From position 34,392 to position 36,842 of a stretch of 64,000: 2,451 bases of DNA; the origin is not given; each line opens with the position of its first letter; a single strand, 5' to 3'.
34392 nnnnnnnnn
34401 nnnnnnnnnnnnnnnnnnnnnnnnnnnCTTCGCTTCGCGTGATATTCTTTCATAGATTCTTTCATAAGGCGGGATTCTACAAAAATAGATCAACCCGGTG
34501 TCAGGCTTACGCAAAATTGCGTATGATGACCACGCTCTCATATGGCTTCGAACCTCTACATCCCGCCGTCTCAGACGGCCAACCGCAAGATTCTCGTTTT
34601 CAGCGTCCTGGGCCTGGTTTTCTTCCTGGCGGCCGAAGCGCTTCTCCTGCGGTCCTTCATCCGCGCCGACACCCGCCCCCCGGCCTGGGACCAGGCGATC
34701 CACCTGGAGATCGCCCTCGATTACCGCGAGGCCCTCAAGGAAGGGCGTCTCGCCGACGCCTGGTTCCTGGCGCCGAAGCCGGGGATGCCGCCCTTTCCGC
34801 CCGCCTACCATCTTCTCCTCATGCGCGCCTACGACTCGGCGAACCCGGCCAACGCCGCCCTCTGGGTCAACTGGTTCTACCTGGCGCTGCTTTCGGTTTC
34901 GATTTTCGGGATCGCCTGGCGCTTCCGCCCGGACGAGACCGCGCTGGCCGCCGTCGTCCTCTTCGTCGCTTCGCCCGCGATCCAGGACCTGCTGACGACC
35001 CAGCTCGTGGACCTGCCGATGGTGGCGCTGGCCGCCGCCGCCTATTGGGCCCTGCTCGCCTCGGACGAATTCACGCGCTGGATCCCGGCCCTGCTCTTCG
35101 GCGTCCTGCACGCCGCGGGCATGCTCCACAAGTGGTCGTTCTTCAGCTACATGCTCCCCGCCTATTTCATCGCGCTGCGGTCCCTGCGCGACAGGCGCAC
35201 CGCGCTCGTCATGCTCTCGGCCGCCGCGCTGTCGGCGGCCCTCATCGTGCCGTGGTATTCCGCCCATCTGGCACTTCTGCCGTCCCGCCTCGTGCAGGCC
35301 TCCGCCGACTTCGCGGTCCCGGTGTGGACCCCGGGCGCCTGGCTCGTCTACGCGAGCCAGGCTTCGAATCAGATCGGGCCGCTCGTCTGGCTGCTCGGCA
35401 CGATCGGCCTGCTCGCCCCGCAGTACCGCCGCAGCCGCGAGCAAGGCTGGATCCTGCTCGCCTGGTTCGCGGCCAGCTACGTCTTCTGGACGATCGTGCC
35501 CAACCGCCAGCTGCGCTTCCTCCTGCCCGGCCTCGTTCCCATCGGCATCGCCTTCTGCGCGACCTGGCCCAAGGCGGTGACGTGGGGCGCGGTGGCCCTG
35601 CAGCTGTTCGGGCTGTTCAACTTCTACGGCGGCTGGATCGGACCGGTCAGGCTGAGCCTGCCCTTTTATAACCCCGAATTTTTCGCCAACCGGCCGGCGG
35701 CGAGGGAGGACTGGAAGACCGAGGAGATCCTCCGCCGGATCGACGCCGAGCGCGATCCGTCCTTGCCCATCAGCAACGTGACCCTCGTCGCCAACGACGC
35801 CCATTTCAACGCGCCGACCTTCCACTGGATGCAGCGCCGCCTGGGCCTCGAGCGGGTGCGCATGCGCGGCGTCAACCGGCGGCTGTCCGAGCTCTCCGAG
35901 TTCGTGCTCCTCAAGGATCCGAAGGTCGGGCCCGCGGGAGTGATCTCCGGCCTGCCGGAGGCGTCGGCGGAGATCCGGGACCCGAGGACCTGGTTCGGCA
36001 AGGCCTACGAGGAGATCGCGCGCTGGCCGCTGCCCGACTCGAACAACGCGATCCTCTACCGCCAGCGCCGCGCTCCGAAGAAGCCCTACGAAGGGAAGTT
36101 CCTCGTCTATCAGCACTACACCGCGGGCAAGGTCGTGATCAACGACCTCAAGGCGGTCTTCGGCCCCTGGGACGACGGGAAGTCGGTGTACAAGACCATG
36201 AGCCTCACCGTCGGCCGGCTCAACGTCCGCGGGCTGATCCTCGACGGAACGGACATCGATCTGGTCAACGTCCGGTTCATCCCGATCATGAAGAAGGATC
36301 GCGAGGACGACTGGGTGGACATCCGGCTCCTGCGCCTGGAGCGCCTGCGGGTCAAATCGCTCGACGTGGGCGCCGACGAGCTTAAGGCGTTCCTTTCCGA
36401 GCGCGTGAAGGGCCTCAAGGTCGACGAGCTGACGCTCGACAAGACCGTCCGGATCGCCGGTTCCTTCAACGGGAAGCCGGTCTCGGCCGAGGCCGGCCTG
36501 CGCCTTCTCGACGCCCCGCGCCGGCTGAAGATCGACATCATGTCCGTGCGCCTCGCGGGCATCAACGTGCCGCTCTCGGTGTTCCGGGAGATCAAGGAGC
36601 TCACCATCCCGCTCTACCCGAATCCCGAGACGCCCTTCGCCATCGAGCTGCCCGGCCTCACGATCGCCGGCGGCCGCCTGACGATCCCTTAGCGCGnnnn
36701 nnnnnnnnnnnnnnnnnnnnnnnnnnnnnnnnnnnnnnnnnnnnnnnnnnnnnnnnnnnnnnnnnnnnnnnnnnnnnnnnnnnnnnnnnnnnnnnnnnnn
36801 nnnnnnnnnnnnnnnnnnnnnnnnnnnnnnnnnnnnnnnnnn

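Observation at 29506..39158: Mannose-activation genes clustered with three GT39/ArnT-like GT-C glycosyltransferases: candidate polyprenyl-P-mannose-dependent periplasmic glycosylation system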

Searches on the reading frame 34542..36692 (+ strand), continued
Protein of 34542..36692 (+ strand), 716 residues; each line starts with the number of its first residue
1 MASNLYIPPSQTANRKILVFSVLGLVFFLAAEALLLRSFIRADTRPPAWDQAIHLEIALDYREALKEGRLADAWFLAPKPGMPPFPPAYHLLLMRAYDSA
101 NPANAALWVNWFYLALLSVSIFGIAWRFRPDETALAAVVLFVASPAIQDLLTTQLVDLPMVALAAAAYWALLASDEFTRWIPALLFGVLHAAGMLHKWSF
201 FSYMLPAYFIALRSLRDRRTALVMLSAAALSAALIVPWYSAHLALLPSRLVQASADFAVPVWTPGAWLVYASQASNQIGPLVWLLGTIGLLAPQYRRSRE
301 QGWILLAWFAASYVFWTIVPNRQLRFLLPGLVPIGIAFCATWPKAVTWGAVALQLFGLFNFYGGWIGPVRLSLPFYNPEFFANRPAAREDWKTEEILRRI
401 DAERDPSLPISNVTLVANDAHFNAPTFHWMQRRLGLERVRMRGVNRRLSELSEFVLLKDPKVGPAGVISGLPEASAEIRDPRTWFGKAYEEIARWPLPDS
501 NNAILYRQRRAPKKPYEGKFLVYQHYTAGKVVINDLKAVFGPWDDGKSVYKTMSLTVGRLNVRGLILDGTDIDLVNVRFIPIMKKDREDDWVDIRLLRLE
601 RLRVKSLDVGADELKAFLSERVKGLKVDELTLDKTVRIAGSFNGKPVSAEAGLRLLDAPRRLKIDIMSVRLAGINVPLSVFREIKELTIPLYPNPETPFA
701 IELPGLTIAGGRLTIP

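Call 60: find_encoding_contigs(protein=P0404, flank=8000, max_places=1)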
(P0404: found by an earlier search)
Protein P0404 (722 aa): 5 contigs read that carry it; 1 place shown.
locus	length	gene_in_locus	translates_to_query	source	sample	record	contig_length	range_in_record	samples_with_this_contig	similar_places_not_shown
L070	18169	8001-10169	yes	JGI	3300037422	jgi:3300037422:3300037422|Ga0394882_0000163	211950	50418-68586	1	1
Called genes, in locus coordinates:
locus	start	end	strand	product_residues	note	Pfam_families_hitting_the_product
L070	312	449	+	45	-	-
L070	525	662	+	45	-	-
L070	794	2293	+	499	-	PF00496:SBP_bac_5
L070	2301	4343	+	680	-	PF17203:sCache_3_2, PF00672:HAMP, PF26769:HAMP_PhoQ (weak), PF00989:PAS, PF08448:PAS_4, PF13426:PAS_9, PF00512:HisKA, PF02518:HATPase_c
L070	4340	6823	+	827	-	PF00072:Response_reg, PF13492:GAF_3 (faint), PF01590:GAF, PF13185:GAF_2, PF00072:Response_reg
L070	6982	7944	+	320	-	PF04199:Cyclase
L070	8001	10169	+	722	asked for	PF13231:PMT_2, PF02366:PMT (weak), PF11209:LmeA (weak)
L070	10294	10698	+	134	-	PF00383:dCMP_cyt_deam_1, PF14437:MafB19-deam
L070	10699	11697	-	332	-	PF01408:GFO_IDH_MocA, PF02894:GFO_IDH_MocA_C, PF22725:GFO_IDH_MocA_C3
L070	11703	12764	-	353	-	PF01168:Ala_racemase_N, PF14031:D-ser_dehydrat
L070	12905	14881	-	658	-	PF13385:Laminin_G_3, PF07995:GSDH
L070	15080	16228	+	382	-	PF02746:MR_MLE_N, PF13378:MR_MLE_C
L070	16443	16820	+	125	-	-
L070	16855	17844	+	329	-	PF02985:HEAT (faint), PF03130:HEAT_PBS (faint), PF13646:HEAT_2, PF13513:HEAT_EZ (faint), PF13646:HEAT_2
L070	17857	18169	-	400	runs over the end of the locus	PF03092:BT1, PF07690:MFS_1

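Call 62: find_encoding_contigs(protein=P0401, flank=8000, max_places=1)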
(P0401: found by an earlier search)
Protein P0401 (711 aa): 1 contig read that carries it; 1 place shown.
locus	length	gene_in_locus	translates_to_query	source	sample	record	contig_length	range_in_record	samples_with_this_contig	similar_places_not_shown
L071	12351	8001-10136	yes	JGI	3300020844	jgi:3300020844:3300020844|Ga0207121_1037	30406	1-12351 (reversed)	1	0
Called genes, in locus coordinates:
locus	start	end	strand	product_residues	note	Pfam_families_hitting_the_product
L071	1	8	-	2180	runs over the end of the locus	-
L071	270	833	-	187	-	-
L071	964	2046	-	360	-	PF10162:G8, PF22352:K319L-like_PKD (weak), PF13860:FlgD_ig (weak)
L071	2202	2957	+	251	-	PF00535:Glycos_transf_2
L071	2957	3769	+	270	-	PF01522:Polysacc_deac_1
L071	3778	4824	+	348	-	PF02606:LpxK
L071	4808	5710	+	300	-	PF03279:Lip_A_acyltrans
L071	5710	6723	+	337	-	PF01075:Glyco_transf_9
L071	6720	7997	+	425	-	PF04932:Wzy_C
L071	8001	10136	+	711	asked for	PF02366:PMT (weak), PF13231:PMT_2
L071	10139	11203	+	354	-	PF11306:DUF3108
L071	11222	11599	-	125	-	-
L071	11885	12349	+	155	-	?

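Call 64: list_cluster_members(proteins=[P0263, P0264, P0269, P0270, P0278, P0281, P0284, P0286, P0292, P0297])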
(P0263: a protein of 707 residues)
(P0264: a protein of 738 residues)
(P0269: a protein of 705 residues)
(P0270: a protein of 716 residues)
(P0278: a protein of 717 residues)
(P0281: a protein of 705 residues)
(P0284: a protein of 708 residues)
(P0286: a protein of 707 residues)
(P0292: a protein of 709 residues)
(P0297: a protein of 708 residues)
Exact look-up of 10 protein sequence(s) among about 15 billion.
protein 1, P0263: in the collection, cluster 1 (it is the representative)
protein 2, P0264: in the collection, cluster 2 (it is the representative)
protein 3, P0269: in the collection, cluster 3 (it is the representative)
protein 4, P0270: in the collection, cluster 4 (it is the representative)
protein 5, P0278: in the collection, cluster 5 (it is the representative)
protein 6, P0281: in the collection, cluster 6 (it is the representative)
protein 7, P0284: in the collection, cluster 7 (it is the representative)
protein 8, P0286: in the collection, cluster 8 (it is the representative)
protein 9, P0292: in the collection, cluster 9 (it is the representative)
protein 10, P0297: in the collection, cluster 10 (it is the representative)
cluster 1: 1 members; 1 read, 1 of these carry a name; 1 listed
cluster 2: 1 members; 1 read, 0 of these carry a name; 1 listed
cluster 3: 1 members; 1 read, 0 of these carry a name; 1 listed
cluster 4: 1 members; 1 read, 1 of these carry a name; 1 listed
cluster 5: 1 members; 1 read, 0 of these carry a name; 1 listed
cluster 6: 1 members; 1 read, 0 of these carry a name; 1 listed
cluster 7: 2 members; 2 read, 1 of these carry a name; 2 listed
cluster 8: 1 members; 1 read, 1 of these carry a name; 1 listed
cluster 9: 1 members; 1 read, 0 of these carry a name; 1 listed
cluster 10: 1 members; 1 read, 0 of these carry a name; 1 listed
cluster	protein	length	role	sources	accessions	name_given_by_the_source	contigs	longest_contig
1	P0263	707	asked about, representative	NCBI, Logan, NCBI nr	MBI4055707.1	MAG: glycosyltransferase family 39 protein [Elusimicrobia bacterium] | glycosyltransferase family 39 protein [Elusimicrobiota bacterium]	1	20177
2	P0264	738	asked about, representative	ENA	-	-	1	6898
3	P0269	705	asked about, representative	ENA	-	-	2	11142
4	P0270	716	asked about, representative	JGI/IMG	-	hypothetical protein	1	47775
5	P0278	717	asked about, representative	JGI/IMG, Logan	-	-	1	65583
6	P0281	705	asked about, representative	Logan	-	-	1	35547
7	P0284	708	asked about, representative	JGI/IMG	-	-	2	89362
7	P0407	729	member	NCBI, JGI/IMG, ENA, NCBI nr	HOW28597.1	MAG TPA: LmeA family phospholipid-binding protein [Elusimicrobiota bacterium] | LmeA family phospholipid-binding protein [Elusimicrobiota bacterium]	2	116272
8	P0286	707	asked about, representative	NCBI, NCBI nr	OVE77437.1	hypothetical protein BVX98_02750 [bacterium F11]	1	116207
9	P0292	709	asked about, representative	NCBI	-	-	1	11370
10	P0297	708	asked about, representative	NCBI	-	-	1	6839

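Call 65: find_encoding_contigs(protein=P0278, flank=9000, max_places=1)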
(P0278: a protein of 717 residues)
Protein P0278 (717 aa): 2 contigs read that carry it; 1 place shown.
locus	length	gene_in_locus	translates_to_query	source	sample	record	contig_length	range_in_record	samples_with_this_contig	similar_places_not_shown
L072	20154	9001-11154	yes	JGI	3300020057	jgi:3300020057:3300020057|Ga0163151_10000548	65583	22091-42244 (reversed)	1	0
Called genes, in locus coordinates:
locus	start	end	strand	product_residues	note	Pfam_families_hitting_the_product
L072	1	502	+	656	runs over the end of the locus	PF04028:DUF374, PF04413:Glycos_transf_N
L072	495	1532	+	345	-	PF01075:Glyco_transf_9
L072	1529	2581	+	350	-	PF13439:Glyco_transf_4, PF13579:Glyco_trans_4_4 (weak), PF00534:Glycos_transf_1, PF13692:Glyco_trans_1_4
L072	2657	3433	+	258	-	PF00535:Glycos_transf_2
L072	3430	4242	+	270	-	PF01522:Polysacc_deac_1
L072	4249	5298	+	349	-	PF02606:LpxK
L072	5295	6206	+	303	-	PF03279:Lip_A_acyltrans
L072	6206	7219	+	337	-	PF01075:Glyco_transf_9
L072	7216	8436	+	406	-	PF04932:Wzy_C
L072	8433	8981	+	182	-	PF08645:PNK3P, PF12710:HAD (faint), PF13419:HAD_2 (faint), PF00702:Hydrolase, PF13242:Hydrolase_like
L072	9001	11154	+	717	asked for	PF02366:PMT, PF13231:PMT_2, PF11209:LmeA (weak)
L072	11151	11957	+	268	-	PF11306:DUF3108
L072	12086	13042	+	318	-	PF00294:PfkB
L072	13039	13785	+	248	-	PF02348:CTP_transf_3, PF12804:NTP_transf_3 (weak)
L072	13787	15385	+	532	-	PF06418:CTP_synth_N, PF00117:GATase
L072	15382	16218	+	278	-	PF00793:DAHP_synth_1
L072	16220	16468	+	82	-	-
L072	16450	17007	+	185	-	PF00702:Hydrolase (faint), PF08282:Hydrolase_3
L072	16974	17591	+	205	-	PF06835:LptC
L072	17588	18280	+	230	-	PF03968:LptD_N (faint)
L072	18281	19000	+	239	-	PF00005:ABC_tran, PF13304:AAA_21 (faint)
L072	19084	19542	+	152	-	PF00359:PTS_EIIA_2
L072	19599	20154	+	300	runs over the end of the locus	PF02603:Hpr_kinase_N, PF07085:DRTGG (weak), PF07475:Hpr_kinase_C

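Call 66: find_encoding_contigs(protein=P0407, flank=9000, max_places=1)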
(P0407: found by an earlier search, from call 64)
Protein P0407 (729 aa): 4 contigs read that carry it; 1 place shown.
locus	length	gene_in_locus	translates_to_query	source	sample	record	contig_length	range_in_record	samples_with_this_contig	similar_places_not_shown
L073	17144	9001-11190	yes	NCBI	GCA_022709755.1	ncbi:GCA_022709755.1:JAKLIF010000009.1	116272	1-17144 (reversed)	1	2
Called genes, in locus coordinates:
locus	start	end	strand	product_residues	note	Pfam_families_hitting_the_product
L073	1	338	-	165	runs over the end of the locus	PF00583:Acetyltransf_1, PF13673:Acetyltransf_10 (weak), PF08445:FR47 (weak)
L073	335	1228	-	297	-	PF00753:Lactamase_B, PF12706:Lactamase_B_2 (weak)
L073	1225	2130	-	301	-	PF03851:UvdE, PF01261:AP_endonuc_2 (weak)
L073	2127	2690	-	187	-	PF02659:Mntp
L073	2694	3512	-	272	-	PF00891:Methyltransf_2 (weak), PF13489:Methyltransf_23, PF01209:Ubie_methyltran, PF02390:Methyltransf_4, PF08241:Methyltransf_11, PF08242:Methyltransf_12, PF13649:Methyltransf_25, PF13847:Methyltransf_31, +4 more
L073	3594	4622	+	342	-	PF02606:LpxK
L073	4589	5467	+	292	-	PF03279:Lip_A_acyltrans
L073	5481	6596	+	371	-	PF13439:Glyco_transf_4, PF20706:GT4-conflict, PF13524:Glyco_trans_1_2, PF00534:Glycos_transf_1, PF13692:Glyco_trans_1_4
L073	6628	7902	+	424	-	PF04932:Wzy_C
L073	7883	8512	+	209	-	PF00702:Hydrolase (faint), PF08645:PNK3P, PF13419:HAD_2 (faint), PF13242:Hydrolase_like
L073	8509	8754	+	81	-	PF14063:DUF4254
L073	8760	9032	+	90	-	PF14063:DUF4254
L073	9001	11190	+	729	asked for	PF13231:PMT_2 (weak), PF11209:LmeA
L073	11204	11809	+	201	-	-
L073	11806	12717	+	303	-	PF11306:DUF3108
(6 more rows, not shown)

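Call 67: find_encoding_contigs(protein=P0286, flank=9000, max_places=1)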
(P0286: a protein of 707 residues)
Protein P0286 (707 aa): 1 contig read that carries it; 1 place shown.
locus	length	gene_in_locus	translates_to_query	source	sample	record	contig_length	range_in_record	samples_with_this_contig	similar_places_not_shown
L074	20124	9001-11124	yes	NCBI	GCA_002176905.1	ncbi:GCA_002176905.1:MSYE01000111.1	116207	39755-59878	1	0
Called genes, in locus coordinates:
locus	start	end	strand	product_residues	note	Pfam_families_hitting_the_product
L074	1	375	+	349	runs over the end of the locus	PF01075:Glyco_transf_9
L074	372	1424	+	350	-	PF13439:Glyco_transf_4, PF00534:Glycos_transf_1, PF13692:Glyco_trans_1_4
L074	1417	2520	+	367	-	PF13439:Glyco_transf_4, PF13477:Glyco_trans_4_2 (weak), PF13579:Glyco_trans_4_4, PF00534:Glycos_transf_1, PF13692:Glyco_trans_1_4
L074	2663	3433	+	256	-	PF00535:Glycos_transf_2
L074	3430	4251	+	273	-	PF01522:Polysacc_deac_1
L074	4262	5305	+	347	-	PF02606:LpxK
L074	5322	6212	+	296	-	PF03279:Lip_A_acyltrans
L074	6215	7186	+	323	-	PF01075:Glyco_transf_9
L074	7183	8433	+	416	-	PF04932:Wzy_C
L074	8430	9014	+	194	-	PF00702:Hydrolase (faint), PF08645:PNK3P, PF13419:HAD_2 (faint), PF13242:Hydrolase_like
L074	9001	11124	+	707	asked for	PF02366:PMT (weak), PF13231:PMT_2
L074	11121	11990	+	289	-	PF11306:DUF3108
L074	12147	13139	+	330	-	PF00294:PfkB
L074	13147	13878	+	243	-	PF02348:CTP_transf_3, PF12804:NTP_transf_3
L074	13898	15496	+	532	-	PF06418:CTP_synth_N, PF00117:GATase, PF07722:Peptidase_C26 (weak)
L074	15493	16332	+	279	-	PF00793:DAHP_synth_1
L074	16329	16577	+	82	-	-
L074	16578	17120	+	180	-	PF08282:Hydrolase_3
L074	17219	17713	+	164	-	PF06835:LptC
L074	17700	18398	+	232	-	PF03968:LptD_N (weak)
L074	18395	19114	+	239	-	PF00005:ABC_tran, PF13304:AAA_21 (faint)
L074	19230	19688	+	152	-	PF00359:PTS_EIIA_2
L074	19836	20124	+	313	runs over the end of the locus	PF02603:Hpr_kinase_N, PF07475:Hpr_kinase_C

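Call 82: search_solved_structures(query=L072:2657-3433:+, max_evalue=0.00001)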
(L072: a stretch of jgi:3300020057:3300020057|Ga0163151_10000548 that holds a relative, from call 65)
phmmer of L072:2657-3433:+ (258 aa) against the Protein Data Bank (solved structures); distinct sequences matched with E-value up to 0.00001: 1.
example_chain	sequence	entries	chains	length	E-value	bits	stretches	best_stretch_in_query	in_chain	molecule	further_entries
22ao_A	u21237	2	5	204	4e-11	46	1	7-187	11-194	GmaR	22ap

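Call 83: search_solved_structures(query=L072:3430-4242:+, max_evalue=0.00001)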
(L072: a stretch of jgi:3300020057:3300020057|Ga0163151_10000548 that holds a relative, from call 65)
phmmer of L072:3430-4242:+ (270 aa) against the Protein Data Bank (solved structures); distinct sequences matched with E-value up to 0.00001: 10.
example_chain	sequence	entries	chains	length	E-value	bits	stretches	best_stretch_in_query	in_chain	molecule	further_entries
3vus_A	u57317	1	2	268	2.3e-17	66.3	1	32-166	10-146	Poly-beta-1,6-N-acetyl-D-glucosamine N-deacetylase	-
4f9d_A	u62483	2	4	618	2.7e-16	62.8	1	31-166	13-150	Poly-beta-1,6-N-acetyl-D-glucosamine N-deacetylase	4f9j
6dq3_A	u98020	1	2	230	1.5e-14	57.1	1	28-231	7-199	Polysaccharide deacetylase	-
4v33_A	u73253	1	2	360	1.8e-14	56.8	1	30-249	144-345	POLYSACCHARIDE DEACETYLASE-LIKE PROTEIN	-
5bu6_A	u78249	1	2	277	2.2e-14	56.6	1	61-166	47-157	BpsB (PgaB), Poly-beta-1,6-N-acetyl-D-glucosamine N-deacetylase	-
4hd5_A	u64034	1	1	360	1.5e-13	53.8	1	30-248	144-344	Polysaccharide deacetylase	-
6go1_A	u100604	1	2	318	1.5e-12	50.5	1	30-256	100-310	Polysaccharide deacetylase-like protein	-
4u10_A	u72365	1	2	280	4.2e-11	45.8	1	32-167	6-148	Poly-beta-1,6-N-acetyl-D-glucosamine N-deacetylase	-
4wcj_A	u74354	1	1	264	9e-10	41.4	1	29-230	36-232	Polysaccharide deacetylase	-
4l1g_A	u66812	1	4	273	4.5e-06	29.3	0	53-198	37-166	Peptidoglycan N-acetylglucosamine deacetylase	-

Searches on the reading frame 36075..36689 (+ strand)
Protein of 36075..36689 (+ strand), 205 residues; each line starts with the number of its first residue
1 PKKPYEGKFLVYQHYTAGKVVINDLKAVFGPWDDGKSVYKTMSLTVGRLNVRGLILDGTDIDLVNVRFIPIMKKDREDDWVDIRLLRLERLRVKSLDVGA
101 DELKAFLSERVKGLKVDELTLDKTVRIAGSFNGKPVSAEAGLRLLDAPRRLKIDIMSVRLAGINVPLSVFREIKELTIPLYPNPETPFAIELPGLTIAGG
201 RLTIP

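Call 30: search_protein_families(library=pfam, alignment_id=A2, max_evalue=1)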
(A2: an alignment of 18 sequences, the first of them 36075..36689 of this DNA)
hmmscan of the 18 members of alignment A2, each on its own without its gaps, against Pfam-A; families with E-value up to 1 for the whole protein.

A. member 1, window:36075-36689:+ (205 aa): 1 family
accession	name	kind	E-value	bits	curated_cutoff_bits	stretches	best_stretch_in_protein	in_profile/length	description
PF11209.13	LmeA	-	0.00016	22.2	27.3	1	84-204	86-214/217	LmeA-like phospholipid-binding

B. families by the number of members that match (of 18 scanned): 6 families
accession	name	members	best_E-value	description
PF11209.13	LmeA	12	1.5e-08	LmeA-like phospholipid-binding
PF13176.12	TPR_7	1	0.059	Tetratricopeptide repeat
PF07715.20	Plug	1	0.13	TonB-dependent Receptor Plug Domain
PF17166.9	DUF5126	1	0.21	Domain of unknown function (DUF5126)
PF09949.15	APP1_cat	1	0.24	Phosphatidate phosphatase APP1, catalytic domain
PF11900.14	DUF3420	1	0.35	Domain of unknown function (DUF3420)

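Call 39: predict_structure(alignment_id=A2)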
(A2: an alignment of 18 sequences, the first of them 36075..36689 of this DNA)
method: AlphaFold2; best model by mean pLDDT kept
length: 205 residues; sequences in the alignment: 18
mean_pLDDT: 91.4   pTM: 0.81
mean pLDDT of the five models: 91.4, 88.6, 86.1, 70.5, 70.5
residues with pLDDT >= 90: 154; 70-90: 49; 50-70: 2; < 50: 0
segments of 3 or more residues with pLDDT < 50: none
pLDDT, mean of each block of 10 residues (from residue 1): 89 88 95 95 96 94 94 76 90 96 94 95 96 96 89 93 90 78 91 93 93
secondary structure, 60 per line:
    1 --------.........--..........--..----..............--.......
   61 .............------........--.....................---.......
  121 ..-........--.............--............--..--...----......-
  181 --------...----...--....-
elements in order: E9-17 E20-29 E38-51 E54-73 E80-87 E90-99 H100-110 E114-122 E124-131 E134-146 E149-160 E177-179 E189-191 E196-198 E201-204
